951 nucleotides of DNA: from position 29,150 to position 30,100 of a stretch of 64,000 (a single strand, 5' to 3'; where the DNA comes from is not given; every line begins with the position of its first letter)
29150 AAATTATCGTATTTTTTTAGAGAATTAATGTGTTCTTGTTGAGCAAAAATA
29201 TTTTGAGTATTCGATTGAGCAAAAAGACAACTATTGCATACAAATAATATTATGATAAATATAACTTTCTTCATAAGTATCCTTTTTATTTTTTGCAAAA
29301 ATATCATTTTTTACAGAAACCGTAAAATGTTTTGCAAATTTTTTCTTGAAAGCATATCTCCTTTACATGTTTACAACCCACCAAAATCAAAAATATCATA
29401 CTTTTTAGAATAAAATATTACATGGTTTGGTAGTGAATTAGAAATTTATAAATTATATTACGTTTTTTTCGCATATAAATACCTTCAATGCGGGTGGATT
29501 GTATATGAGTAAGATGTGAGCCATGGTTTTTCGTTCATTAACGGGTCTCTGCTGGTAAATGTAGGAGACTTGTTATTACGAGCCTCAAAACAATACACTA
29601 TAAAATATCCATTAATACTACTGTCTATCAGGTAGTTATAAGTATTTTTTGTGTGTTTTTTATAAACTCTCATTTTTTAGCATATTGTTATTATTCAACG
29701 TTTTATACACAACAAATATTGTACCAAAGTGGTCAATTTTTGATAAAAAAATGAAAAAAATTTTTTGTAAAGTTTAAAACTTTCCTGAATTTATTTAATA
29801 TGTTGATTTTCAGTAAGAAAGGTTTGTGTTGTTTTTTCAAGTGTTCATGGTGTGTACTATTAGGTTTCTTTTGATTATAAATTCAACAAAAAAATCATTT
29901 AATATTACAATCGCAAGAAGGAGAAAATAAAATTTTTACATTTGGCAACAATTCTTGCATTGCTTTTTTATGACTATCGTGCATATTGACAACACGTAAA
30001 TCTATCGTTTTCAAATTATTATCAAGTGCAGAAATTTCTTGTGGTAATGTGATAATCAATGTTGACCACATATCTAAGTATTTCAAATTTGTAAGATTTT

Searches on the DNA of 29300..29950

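Call 46: search_rna_families(source=window, start=29300, end=29950, threshold=evalue, max_evalue=10)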
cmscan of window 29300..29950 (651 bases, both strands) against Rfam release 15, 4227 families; matches with E-value up to 10: 3.
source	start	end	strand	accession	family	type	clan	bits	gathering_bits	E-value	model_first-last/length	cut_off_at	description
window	29843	29918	-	RF03323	mir-3613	Gene; miRNA;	-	20.4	91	0.14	1-86/86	no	mir-3613 microRNA precursor family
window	29308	29376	-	RF01600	snoR25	Gene; snRNA; snoRNA; CD-box;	-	20.3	50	2.4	1-70/70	no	small nucleolar RNA snoR25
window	29834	29931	+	RF02896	S774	Gene; sRNA;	-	19.8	48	7.3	1-95/95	no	Staphylococcus sRNA 774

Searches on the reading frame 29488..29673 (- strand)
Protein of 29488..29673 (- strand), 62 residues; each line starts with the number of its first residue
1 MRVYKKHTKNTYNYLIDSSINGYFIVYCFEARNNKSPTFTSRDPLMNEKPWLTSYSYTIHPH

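Call 24: find_homologous_proteins(query=window:29488-29673:-, max_evalue=10)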
Query seq(62 aa) (62 aa): 3 proteins with E <= 10 among 3 candidates.
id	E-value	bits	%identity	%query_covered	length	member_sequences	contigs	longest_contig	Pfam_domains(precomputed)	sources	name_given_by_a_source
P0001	1.5e-36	140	100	100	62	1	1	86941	-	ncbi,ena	-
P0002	5.1e-23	98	92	81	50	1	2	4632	-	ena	-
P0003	9.8e-18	81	71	92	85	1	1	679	-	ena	-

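Call 25: find_encoding_contigs(protein=P0001, flank=10000, max_places=6)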
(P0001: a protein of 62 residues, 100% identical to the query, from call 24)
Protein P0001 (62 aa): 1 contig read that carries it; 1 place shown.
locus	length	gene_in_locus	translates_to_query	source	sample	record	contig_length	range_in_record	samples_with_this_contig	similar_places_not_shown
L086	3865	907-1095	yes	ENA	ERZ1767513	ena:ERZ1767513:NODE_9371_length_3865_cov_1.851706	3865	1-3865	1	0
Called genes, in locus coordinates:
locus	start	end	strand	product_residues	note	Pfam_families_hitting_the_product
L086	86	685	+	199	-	PF23286:LRR_13 (faint), PF23598:LRR_14, PF00560:LRR_1 (faint), PF12799:LRR_4 (weak), PF13855:LRR_8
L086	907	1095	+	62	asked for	-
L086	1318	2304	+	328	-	PF02588:YitT_membrane, PF10035:DUF2179 (weak)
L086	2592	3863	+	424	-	?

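Call 26: find_encoding_contigs(protein=P0002, flank=5000, max_places=6)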
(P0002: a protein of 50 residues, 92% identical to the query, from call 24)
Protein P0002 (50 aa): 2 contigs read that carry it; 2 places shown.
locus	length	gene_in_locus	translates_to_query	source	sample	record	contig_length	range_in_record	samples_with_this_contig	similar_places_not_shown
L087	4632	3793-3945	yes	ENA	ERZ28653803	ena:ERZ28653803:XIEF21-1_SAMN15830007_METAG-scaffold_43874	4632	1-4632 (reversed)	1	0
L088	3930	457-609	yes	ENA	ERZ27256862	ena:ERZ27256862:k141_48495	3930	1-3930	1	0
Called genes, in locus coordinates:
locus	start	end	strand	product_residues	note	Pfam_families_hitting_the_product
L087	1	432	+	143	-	?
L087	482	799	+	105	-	PF18962:Por_Secre_tail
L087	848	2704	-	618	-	PF01642:MM_CoA_mutase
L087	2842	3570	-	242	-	PF00005:ABC_tran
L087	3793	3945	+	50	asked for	-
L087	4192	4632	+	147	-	?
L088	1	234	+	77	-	?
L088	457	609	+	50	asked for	-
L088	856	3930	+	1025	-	?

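Call 27: find_encoding_contigs(protein=P0003, flank=5000, max_places=6)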
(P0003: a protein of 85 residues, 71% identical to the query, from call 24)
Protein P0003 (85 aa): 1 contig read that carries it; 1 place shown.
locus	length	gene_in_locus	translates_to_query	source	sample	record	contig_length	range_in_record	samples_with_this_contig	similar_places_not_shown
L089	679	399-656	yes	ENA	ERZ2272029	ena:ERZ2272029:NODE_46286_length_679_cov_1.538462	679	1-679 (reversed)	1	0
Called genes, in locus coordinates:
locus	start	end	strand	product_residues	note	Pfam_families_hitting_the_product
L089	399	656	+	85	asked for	-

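Call 31: search_protein_families(library=ncbifam, proteins=[P0003, P0001], max_evalue=10)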
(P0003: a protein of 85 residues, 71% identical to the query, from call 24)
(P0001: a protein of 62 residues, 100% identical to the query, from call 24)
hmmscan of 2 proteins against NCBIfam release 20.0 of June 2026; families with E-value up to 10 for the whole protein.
P0003 (85 aa): 1 family
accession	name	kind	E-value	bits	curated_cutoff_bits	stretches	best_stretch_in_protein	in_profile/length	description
TIGR03696.1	Rhs_assc_core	domain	4.2e-10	40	32.5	1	27-71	30-75/76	RHS repeat-associated core domain-containing protein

P0001 (62 aa): 0 families
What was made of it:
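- On Rhs/YD polymorphic-toxin orphan cassette: P0003 (sister copy L089) scores 40 bits against a cut-off of 32.5 (call 31).
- Sister copy P0003 (locus L089) passes TIGR03696 Rhs_assc_core at 40 bits against a cut-off of 32.5 (call 31).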

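Call 32: search_protein_families(library=pfam, proteins=[P0003, P0001], max_evalue=1)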
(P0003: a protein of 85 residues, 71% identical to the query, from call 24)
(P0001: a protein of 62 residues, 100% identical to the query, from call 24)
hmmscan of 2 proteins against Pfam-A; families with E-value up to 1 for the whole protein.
P0003 (85 aa): 0 families

P0001 (62 aa): 0 families

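Call 35: find_homologous_proteins(query=P0003, max_evalue=1)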
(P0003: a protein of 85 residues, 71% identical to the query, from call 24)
Query P0003 (85 aa): 8 proteins with E <= 1 among 8 candidates.
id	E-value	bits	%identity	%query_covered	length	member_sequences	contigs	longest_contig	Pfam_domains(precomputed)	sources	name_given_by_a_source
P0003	6.8e-54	197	100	100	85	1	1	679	-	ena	-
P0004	1.8e-25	107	89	62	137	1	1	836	-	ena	-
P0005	7.9e-21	92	71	65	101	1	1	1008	-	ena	-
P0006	9.0e-20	88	74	55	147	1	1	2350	-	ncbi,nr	ncbi:MAG: RHS repeat-associated core domain-containing protein, partial [Bacteroidales bacterium]|nr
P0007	2.8e-18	84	74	54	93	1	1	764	-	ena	-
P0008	9.0e-15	72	88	47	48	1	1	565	-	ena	-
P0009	2.4e-14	71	63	59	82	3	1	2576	-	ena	-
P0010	1.1e-7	50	78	38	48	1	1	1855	-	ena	-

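Call 37: find_encoding_contigs(protein=P0004, flank=5000)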
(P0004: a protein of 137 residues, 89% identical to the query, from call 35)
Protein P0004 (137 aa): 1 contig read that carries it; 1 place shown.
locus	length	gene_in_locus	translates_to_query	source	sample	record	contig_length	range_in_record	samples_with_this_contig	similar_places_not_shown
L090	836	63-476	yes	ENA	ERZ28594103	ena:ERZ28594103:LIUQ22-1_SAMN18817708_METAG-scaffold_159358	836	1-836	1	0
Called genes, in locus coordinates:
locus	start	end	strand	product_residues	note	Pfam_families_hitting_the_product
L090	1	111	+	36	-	?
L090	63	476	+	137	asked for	-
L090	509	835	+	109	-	?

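Call 38: find_encoding_contigs(protein=P0010, flank=5000)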
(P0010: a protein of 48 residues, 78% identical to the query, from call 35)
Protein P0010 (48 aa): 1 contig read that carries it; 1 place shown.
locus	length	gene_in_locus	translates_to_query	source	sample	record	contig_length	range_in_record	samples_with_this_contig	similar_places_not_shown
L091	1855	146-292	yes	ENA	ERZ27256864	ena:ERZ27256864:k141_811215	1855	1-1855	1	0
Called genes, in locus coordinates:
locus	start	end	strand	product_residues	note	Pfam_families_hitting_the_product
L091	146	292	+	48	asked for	-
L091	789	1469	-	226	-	PF00717:Peptidase_S24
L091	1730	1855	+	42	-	?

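Call 39: find_encoding_contigs(protein=P0006, flank=5000)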
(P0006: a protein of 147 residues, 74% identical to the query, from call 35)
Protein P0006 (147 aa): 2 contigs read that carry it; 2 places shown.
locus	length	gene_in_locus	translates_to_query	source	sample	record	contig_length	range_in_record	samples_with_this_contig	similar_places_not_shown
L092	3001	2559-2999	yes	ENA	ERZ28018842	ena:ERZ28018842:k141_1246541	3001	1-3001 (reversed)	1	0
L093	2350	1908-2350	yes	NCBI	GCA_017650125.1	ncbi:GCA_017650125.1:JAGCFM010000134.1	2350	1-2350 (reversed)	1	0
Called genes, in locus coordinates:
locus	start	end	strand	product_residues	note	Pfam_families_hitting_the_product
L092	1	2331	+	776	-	?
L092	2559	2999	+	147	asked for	?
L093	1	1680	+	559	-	PF00905:Transpeptidase, PF06832:BiPBP_C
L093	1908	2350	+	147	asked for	?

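Call 40: find_encoding_contigs(protein=P0009, flank=5000)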
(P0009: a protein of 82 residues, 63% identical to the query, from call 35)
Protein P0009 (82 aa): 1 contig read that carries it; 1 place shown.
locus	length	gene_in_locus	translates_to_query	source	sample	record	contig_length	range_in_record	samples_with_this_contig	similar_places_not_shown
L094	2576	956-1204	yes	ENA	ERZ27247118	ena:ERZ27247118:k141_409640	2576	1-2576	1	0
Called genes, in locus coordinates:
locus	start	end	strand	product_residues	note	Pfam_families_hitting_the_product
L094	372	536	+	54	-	-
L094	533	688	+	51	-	-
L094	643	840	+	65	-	-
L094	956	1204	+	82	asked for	-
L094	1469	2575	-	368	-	?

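Call 76: find_encoding_contigs(protein=P0008, flank=5000)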
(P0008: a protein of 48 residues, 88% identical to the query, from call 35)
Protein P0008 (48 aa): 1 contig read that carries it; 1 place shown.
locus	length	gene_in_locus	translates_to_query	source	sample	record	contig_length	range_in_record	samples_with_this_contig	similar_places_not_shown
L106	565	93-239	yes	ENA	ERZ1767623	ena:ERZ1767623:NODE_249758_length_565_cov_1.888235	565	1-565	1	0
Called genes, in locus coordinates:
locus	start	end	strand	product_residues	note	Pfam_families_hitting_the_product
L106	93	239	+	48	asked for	-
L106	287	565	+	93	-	?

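Call 77: find_encoding_contigs(protein=P0005, flank=5000)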
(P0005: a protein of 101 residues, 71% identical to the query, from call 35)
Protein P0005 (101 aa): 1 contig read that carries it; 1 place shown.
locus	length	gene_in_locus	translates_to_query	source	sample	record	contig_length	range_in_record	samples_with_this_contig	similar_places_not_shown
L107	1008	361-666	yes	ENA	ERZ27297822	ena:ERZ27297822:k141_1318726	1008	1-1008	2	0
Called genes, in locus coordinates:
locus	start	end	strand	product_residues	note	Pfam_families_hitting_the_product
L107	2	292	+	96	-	?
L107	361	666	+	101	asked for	-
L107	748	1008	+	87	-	?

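Call 82: search_protein_families(library=pfam, proteins=[L090:509-835:+, L107:670-1008:+, L107:2-292:+, L106:287-484:+], max_evalue=0.1)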
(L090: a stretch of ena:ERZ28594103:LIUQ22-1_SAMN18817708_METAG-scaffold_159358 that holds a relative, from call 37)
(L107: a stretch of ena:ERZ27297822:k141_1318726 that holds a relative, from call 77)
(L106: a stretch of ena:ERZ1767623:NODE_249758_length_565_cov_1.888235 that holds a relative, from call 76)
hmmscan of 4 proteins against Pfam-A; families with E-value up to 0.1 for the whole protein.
L090:509-835:+ (109 aa): 2 families
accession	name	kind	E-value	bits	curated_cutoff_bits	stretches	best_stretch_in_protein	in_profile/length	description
PF01076.25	Mob_Pre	-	5.4e-18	66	25.5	1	22-93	78-146/196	Plasmid recombination enzyme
PF03432.20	Relaxase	-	0.034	14.9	24.6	1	40-86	59-100/132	MobA/VirD2-like, nuclease domain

L107:670-1008:+ (113 aa): 1 family
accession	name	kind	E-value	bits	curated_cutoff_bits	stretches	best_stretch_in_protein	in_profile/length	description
PF22959.3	Ig_NUP210_15th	-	0.013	15.5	27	1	2-37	38-73/102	NUP210 Ig-like domain 15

L107:2-292:+ (96 aa): 0 families

L106:287-484:+ (66 aa): 11 families
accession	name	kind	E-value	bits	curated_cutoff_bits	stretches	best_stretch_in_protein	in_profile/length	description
PF12797.12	Fer4_2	-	0.0009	19.5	24.5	1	19-33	8-22/22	4Fe-4S binding domain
PF12800.12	Fer4_4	-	0.0029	18.3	24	1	20-33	3-16/17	4Fe-4S binding domain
PF13187.11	Fer4_9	-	0.0079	16.6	27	1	21-63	2-40/52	4Fe-4S dicluster domain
PF13534.11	Fer4_17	-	0.011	16.6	22.2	1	15-33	40-58/61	4Fe-4S dicluster domain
PF00037.32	Fer4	-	0.013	15.8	21.1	1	20-33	7-20/24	4Fe-4S binding domain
PF13370.11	Fer4_13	-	0.018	16.2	24.5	1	20-54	5-37/58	4Fe-4S single cluster domain of Ferredoxin I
PF12838.12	Fer4_7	-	0.018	16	27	1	17-33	34-50/52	4Fe-4S dicluster domain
PF13183.11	Fer4_8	-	0.022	15.7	27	1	18-43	2-27/68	4Fe-4S dicluster domain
PF17179.9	Fer4_22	-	0.03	15.6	27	1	20-64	1-40/95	4Fe-4S dicluster domain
PF13237.11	Fer4_10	-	0.035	14.5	25.5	1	18-62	6-51/53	4Fe-4S dicluster domain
PF12837.12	Fer4_6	-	0.098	13.1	25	1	20-33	8-21/24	4Fe-4S binding domain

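Call 83: search_protein_families(library=ncbifam, proteins=[P0004, P0005, P0008], max_evalue=10)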
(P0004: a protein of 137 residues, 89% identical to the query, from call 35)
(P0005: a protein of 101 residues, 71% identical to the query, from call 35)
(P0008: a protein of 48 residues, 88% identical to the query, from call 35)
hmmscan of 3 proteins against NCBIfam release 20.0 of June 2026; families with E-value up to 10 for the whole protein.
P0004 (137 aa): 2 families
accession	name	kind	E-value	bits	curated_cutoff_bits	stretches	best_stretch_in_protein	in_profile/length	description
TIGR03696.1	Rhs_assc_core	domain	4.9e-16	59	32.5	1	51-111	15-76/76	RHS repeat-associated core domain-containing protein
NF041261.1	RHS_core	equivalog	0.00078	17.3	2000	1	53-111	1203-1261/1261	RHS element core protein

P0005 (101 aa): 2 families
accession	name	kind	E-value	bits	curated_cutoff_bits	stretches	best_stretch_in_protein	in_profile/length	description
TIGR03696.1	Rhs_assc_core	domain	6.2e-18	65.1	32.5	1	10-74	10-76/76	RHS repeat-associated core domain-containing protein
NF041261.1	RHS_core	equivalog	7.7e-05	20.7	2000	1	16-73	1203-1260/1261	RHS element core protein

P0008 (48 aa): 0 families
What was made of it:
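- Individually, the B, G and A-type ORFs (P0001, the G ORF and P0008, the A-type ORF from contig L106) give no NCBIfam hit (calls 31, 83).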

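Call 85: search_protein_representatives(protein=P0003)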
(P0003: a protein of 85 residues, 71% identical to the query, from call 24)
Query: 85 residues. Proteins with E-value up to 0.001 (for the whole library): 2463; up to 1e-10: 208; up to 1e-30: 3. The best 150 are listed.
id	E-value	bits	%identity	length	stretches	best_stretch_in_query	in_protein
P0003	2.2e-54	197.4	100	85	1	1-85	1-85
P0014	1.4e-36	140.5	84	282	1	1-74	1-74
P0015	1.7e-35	137.0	81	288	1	1-76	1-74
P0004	5.8e-26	106.5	90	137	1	27-79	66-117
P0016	3.9e-25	103.9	91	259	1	27-80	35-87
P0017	4.6e-25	103.6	90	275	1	27-79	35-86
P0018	8.5e-25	102.8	88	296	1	27-79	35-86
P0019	1.8e-24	101.8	94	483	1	27-76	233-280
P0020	3.0e-24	101.0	88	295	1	27-78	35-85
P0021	3.7e-24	100.7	94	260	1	27-76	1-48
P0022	3.0e-23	97.8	93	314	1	27-72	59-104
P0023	7.9e-22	93.3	75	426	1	27-77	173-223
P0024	1.4e-21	92.5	78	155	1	27-76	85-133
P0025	2.0e-21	92.0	80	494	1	27-77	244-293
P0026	2.2e-21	91.8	74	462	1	27-76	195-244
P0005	2.5e-21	91.7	72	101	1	27-81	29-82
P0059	3.7e-18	81.5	53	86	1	2-73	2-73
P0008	2.9e-15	72.3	88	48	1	1-40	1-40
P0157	1.9e-11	60.1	60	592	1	27-73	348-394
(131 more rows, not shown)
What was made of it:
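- On Rhs/YD polymorphic-toxin orphan cassette: 2,463 hits; every Rhs hit among the 150 listed starts at about residue 27 (call 85).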

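Call 87: search_protein_families(library=pfam, proteins=[P0014, P0015, P0016, P0017, P0021, P0059], max_evalue=0.1)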
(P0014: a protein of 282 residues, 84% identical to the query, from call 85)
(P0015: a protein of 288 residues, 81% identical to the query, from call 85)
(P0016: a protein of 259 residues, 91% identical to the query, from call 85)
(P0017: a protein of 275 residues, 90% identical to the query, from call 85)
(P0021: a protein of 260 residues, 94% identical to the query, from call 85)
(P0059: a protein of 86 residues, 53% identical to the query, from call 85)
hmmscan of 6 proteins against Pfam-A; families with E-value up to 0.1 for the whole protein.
P0014 (282 aa): 0 families

P0015 (288 aa): 2 families
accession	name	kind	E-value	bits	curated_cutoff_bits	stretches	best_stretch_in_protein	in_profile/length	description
PF05257.22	CHAP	-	1.1e-07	32.7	26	1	196-265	3-81/81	CHAP domain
PF00877.26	NLPC_P60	-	0.0029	18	23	0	202-273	16-89/105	NlpC/P60 family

P0016 (259 aa): 0 families

P0017 (275 aa): 2 families
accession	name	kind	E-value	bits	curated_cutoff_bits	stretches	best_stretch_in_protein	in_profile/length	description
PF15659.11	Toxin-JAB1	-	3.4e-17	63.2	21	1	138-214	2-84/87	JAB-like toxin 1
PF04002.20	RadC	-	0.042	14.2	22.1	0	200-221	70-91/121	RadC-like JAB domain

P0021 (260 aa): 0 families

P0059 (86 aa): 0 families
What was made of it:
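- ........-head proteins carry other toxin domains, for example Toxin-JAB1 (call 87).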

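Call 90: list_cluster_members(proteins=[P0014, P0015, P0001, P0016, P0017, P0157, P0059])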
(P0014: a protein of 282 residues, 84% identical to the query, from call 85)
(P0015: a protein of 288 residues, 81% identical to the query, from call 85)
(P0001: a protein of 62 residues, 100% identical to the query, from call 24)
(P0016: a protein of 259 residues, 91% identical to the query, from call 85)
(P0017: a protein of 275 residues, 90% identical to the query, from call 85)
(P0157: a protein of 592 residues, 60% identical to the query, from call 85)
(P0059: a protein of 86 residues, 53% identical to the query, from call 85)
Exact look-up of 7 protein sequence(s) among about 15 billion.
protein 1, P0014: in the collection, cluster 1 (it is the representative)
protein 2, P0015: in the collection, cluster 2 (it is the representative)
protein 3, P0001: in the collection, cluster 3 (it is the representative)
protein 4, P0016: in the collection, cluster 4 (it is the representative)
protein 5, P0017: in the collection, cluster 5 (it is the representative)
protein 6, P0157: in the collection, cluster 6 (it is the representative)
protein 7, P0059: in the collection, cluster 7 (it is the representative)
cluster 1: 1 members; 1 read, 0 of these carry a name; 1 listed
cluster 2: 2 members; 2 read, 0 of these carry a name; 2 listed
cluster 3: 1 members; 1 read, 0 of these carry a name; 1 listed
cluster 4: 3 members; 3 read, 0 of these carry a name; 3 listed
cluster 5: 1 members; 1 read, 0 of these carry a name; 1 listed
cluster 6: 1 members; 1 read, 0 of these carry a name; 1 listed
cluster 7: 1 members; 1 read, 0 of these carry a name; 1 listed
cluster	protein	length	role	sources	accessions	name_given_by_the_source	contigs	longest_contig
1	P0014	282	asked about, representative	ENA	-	-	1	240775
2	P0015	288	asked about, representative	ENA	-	-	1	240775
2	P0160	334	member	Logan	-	-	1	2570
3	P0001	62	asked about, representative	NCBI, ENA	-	-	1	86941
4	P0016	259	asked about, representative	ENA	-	-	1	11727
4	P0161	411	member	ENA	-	-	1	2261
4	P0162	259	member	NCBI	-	-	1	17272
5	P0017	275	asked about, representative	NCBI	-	-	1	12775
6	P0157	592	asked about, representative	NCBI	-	-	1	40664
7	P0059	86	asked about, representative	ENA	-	-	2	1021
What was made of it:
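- Both are recorded on a contig of 240,775 bp, possibly the same one (call 90).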
